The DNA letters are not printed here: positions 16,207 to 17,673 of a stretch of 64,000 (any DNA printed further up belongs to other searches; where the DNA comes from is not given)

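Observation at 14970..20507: glf + GT28 MGDG-synthase-like glycosyltransferase + LRR/PH membrane protein + Sel1-repeat protein: candidate galactofuranose-glycolipid/surface module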

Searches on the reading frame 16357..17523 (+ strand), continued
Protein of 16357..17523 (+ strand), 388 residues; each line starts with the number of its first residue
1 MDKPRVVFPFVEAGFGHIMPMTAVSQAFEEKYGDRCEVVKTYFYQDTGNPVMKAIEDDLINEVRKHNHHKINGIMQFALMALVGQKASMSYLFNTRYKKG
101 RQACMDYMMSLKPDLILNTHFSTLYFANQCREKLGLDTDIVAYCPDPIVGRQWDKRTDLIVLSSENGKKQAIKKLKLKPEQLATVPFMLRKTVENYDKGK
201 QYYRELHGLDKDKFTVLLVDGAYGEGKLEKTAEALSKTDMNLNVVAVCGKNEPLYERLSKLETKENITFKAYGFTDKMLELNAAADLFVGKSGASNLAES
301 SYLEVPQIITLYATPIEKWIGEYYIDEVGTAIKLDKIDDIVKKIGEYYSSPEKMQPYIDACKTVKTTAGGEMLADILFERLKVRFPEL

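Call 74: search_protein_families(library=pfam, proteins=[L018:9370-9804:+, L016:7716-8192:+, L083:7123-8001:+, L083:9160-9711:+, L007:5081-7429:+, L002:4059-4682:+, L002:5011-5754:+, L022:1058-1954:+], max_evalue=0.05)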
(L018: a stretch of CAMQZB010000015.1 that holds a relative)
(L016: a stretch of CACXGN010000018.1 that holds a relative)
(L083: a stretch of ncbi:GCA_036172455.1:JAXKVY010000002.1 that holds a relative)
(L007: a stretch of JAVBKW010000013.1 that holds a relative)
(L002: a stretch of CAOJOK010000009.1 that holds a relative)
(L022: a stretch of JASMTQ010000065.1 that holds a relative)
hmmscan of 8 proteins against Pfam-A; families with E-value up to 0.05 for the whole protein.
L018:9370-9804:+ (144 aa): 1 family
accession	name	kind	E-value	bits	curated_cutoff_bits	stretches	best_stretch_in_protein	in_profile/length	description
PF07690.21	MFS_1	-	3.4e-05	23.4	33.4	1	11-126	204-320/347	Major Facilitator Superfamily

L016:7716-8192:+ (158 aa): 1 family
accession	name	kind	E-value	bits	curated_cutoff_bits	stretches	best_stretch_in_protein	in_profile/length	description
PF05875.18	Ceramidase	-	0.024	14.5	32.5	1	27-128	87-178/259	Ceramidase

L083:7123-8001:+ (292 aa): 1 family
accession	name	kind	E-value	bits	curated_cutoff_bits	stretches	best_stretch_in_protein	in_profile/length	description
PF04138.20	GtrA_DPMS_TM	-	0.00051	20.7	26.1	1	179-274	25-111/117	GtrA/DPMS, transmembrane domain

L083:9160-9711:+ (183 aa): 0 families

L007:5081-7429:+ (782 aa): 8 families
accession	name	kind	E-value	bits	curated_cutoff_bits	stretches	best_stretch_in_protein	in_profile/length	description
PF02836.23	Glyco_hydro_2_C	-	3.8e-23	82.5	21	1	249-404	7-167/302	Glycosyl hydrolases family 2, TIM barrel domain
PF02837.24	Glyco_hydro_2_N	-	1.6e-13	51.4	28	1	54-147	67-169/169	Glycosyl hydrolases family 2, sugar binding domain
PF16355.11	DUF4982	-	3.6e-13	49.7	23.9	1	609-664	1-58/61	Domain of unknown function (DUF4982)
PF18565.7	Glyco_hydro2_C5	-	5e-13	49.3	32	1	687-771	8-95/103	Glycoside hydrolase family 2 C-terminal domain 5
PF22666.2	Glyco_hydro_2_N2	-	7e-06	26.6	27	1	47-122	43-118/167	Glycosyl hydrolase 2 galactose-binding domain-like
PF00703.27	Glyco_hydro_2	-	1.7e-05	26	23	1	180-240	38-109/109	Glycosyl hydrolases family 2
PF22820.2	TcaA_3rd_4th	-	0.0003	21.1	27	0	614-639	5-29/73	TcaA protein 3rd/4th domain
PF13364.12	BetaGal_ABD2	-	0.02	16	23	0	45-123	29-108/112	Beta-galactosidase second all-beta domain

L002:4059-4682:+ (207 aa): 0 families

L002:5011-5754:+ (247 aa): 2 families
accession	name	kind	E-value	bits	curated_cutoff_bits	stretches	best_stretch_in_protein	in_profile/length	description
PF07505.17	DUF5131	-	1.4e-37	129.9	28.9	1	5-230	10-234/243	Protein of unknown function (DUF5131)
PF17338.8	GP88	-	1.5e-05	25.4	24.4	1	70-133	107-165/230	Gene product 88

L022:1058-1954:+ (298 aa): 2 families
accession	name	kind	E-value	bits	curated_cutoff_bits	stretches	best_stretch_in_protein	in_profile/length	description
PF04138.20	GtrA_DPMS_TM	-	1.7e-06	28.7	26.1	1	183-278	25-111/117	GtrA/DPMS, transmembrane domain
PF01061.29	ABC2_membrane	-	0.0011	19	26.9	1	150-278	35-144/211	ABC-2 type transporter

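Call 80: search_protein_families(library=ncbifam, proteins=[P0434, P0448, P0465, P0486, P0496, P0457, P0046, P0361, P0106, P0412], max_evalue=0.00001)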
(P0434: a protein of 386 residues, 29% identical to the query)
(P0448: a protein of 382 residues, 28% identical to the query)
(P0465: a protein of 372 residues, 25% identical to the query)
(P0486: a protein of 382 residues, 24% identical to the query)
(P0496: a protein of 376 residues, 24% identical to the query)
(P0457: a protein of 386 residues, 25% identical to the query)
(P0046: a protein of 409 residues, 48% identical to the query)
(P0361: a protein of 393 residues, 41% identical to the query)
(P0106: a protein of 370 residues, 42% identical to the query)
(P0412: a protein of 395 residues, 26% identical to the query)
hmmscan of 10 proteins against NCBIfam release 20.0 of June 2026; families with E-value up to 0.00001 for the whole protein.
P0434 (386 aa): 4 families
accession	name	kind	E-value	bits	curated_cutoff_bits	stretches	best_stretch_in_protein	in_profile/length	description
NF010135.0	PRK13609.1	equivalog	2.7e-27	95.7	500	1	102-374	99-365/388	diglucosyl diacylglycerol synthase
NF010134.0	PRK13608.1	equivalog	1.4e-21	77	557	1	150-378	143-369/391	diglucosyl diacylglycerol synthase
TIGR01133.1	murG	equivalog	9.7e-14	51.1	250.25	1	173-373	152-352/353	undecaprenyldiphospho-muramoylpentapeptide beta-N-acetylglucosaminyltransferase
TIGR03590.1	PseG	equivalog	9.2e-08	32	153.55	1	188-318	156-276/280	UDP-2,4-diacetamido-2,4,6-trideoxy-beta-L-altropyranose hydrolase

P0448 (382 aa): 3 families
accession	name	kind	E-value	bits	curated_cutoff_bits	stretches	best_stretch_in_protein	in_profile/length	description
NF010135.0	PRK13609.1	equivalog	8.5e-28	97.4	500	1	89-377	87-371/388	diglucosyl diacylglycerol synthase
NF010134.0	PRK13608.1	equivalog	2.2e-19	69.8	557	1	96-376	95-370/391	diglucosyl diacylglycerol synthase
TIGR01133.1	murG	equivalog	4.4e-09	35.8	250.25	1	168-359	149-341/353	undecaprenyldiphospho-muramoylpentapeptide beta-N-acetylglucosaminyltransferase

P0465 (372 aa): 6 families
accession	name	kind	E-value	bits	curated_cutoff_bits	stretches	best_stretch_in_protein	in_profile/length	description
NF010135.0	PRK13609.1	equivalog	3.7e-69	233.5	500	1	2-367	5-363/388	diglucosyl diacylglycerol synthase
NF010134.0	PRK13608.1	equivalog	3.4e-48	164.6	557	1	2-366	6-362/391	diglucosyl diacylglycerol synthase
TIGR01133.1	murG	equivalog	6.5e-14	51.7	250.25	1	173-368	153-352/353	undecaprenyldiphospho-muramoylpentapeptide beta-N-acetylglucosaminyltransferase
TIGR03590.1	PseG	equivalog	7.7e-07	29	153.55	1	206-311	171-275/280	UDP-2,4-diacetamido-2,4,6-trideoxy-beta-L-altropyranose hydrolase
TIGR01426.2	MGT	subfamily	1.6e-06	27.4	260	0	272-371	287-389/393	macrolide family glycosyltransferase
TIGR00661.1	MJ1255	subfamily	2.3e-06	27.1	195.9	0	3-310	1-279/321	MJ1255/VC2487 family glycosyltransferase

P0486 (382 aa): 3 families
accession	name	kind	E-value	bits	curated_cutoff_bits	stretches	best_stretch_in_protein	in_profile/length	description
NF010135.0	PRK13609.1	equivalog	5.9e-68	229.6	500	1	3-375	4-366/388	diglucosyl diacylglycerol synthase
NF010134.0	PRK13608.1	equivalog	2.5e-47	161.8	557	1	3-377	5-368/391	diglucosyl diacylglycerol synthase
TIGR01133.1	murG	equivalog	3.4e-15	55.9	250.25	1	179-372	154-351/353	undecaprenyldiphospho-muramoylpentapeptide beta-N-acetylglucosaminyltransferase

P0496 (376 aa): 4 families
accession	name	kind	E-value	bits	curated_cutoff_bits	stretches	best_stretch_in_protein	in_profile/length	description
NF010135.0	PRK13609.1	equivalog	1.4e-66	225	500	1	1-370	1-363/388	diglucosyl diacylglycerol synthase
NF010134.0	PRK13608.1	equivalog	2.4e-49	168.4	557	1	3-370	4-363/391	diglucosyl diacylglycerol synthase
TIGR01133.1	murG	equivalog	5.3e-16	58.6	250.25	1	194-372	169-353/353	undecaprenyldiphospho-muramoylpentapeptide beta-N-acetylglucosaminyltransferase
TIGR03590.1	PseG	equivalog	1e-08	35.1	153.55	1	198-316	158-277/280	UDP-2,4-diacetamido-2,4,6-trideoxy-beta-L-altropyranose hydrolase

P0457 (386 aa): 4 families
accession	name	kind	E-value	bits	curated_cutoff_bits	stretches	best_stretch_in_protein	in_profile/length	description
NF010135.0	PRK13609.1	equivalog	7.3e-30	104.2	500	1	2-376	2-363/388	diglucosyl diacylglycerol synthase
NF010134.0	PRK13608.1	equivalog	9e-24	84.2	557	1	7-378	8-365/391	diglucosyl diacylglycerol synthase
TIGR03590.1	PseG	equivalog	1.1e-08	35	153.55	1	211-312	170-267/280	UDP-2,4-diacetamido-2,4,6-trideoxy-beta-L-altropyranose hydrolase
TIGR01133.1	murG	equivalog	8.8e-06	24.9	250.25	0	101-362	86-337/353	undecaprenyldiphospho-muramoylpentapeptide beta-N-acetylglucosaminyltransferase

P0046 (409 aa): 4 families
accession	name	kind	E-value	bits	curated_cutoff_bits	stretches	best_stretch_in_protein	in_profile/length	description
NF010135.0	PRK13609.1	equivalog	4.1e-17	62.2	500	1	1-382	1-370/388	diglucosyl diacylglycerol synthase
NF010134.0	PRK13608.1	equivalog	3.7e-14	52.6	557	1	201-388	189-376/391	diglucosyl diacylglycerol synthase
TIGR01133.1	murG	equivalog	3.8e-09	36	250.25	1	191-374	164-350/353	undecaprenyldiphospho-muramoylpentapeptide beta-N-acetylglucosaminyltransferase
TIGR03590.1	PseG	equivalog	4.3e-06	26.5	153.55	0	207-312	169-268/280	UDP-2,4-diacetamido-2,4,6-trideoxy-beta-L-altropyranose hydrolase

P0361 (393 aa): 2 families
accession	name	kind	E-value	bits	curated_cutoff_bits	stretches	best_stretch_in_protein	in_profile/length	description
NF010135.0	PRK13609.1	equivalog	7e-08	31.8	500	1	97-383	87-368/388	diglucosyl diacylglycerol synthase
NF010134.0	PRK13608.1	equivalog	4.8e-06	25.9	557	1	173-368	163-353/391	diglucosyl diacylglycerol synthase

P0106 (370 aa): 3 families
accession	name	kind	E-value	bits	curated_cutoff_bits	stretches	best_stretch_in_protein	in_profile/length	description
NF010135.0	PRK13609.1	equivalog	2.2e-20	73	500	1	190-352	188-350/388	diglucosyl diacylglycerol synthase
TIGR01133.1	murG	equivalog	1.9e-10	40.3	250.25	1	194-300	173-280/353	undecaprenyldiphospho-muramoylpentapeptide beta-N-acetylglucosaminyltransferase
NF010134.0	PRK13608.1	equivalog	3.6e-10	39.4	557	1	199-304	197-302/391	diglucosyl diacylglycerol synthase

P0412 (395 aa): 4 families
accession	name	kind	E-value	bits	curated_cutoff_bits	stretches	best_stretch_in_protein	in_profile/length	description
NF010135.0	PRK13609.1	equivalog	1.1e-22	80.5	500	1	4-388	3-369/388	diglucosyl diacylglycerol synthase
NF010134.0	PRK13608.1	equivalog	6e-10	38.7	557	1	108-367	96-349/391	diglucosyl diacylglycerol synthase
TIGR01133.1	murG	equivalog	9.7e-08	31.4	250.25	1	241-355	208-321/353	undecaprenyldiphospho-muramoylpentapeptide beta-N-acetylglucosaminyltransferase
TIGR00661.1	MJ1255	subfamily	5e-06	26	195.9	0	231-342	199-299/321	MJ1255/VC2487 family glycosyltransferase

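Call 82: list_cluster_members(proteins=[P0361, P0363, P0366, P0369, P0375, P0377, P0382, P0388, P0392, P0399])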
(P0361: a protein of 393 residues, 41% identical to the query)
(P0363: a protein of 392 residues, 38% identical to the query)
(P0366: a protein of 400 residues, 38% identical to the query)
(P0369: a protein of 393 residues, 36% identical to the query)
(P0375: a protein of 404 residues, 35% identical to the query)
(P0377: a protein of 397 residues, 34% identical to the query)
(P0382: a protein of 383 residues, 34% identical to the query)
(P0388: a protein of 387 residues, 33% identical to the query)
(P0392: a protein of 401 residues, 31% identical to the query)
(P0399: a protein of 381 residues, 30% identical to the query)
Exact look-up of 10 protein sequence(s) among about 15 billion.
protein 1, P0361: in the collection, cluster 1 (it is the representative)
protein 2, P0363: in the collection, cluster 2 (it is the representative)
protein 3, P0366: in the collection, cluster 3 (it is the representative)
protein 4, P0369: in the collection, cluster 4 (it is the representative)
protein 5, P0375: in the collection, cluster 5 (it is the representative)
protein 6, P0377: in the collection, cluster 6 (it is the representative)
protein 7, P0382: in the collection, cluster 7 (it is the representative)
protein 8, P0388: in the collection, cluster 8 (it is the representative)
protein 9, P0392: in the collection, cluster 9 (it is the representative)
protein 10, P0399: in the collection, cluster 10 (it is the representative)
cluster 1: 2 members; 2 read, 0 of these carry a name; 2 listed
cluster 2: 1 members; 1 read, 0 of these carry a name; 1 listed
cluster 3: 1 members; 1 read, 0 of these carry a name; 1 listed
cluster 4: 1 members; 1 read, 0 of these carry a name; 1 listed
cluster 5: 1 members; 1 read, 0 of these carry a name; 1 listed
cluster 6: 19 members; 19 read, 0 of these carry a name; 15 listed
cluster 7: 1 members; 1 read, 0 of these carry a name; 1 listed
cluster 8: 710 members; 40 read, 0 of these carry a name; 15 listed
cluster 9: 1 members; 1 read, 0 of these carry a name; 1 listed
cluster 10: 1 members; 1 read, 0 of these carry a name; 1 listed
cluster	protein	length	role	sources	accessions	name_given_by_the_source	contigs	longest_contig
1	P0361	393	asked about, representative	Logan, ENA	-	-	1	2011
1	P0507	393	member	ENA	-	-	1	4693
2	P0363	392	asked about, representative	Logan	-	-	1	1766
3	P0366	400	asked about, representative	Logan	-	-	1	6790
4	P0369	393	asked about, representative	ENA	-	-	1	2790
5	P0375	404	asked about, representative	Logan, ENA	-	-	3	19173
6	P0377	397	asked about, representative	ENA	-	-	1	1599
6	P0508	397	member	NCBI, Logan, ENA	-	-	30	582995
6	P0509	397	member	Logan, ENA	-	-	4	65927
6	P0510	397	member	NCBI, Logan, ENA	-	-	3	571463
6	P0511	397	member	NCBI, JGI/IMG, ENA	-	-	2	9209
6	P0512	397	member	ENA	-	-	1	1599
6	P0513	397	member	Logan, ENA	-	-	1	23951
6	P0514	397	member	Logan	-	-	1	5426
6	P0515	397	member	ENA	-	-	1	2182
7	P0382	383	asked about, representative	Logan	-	-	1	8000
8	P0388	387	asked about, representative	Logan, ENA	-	-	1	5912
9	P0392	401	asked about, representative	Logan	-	-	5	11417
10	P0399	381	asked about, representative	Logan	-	-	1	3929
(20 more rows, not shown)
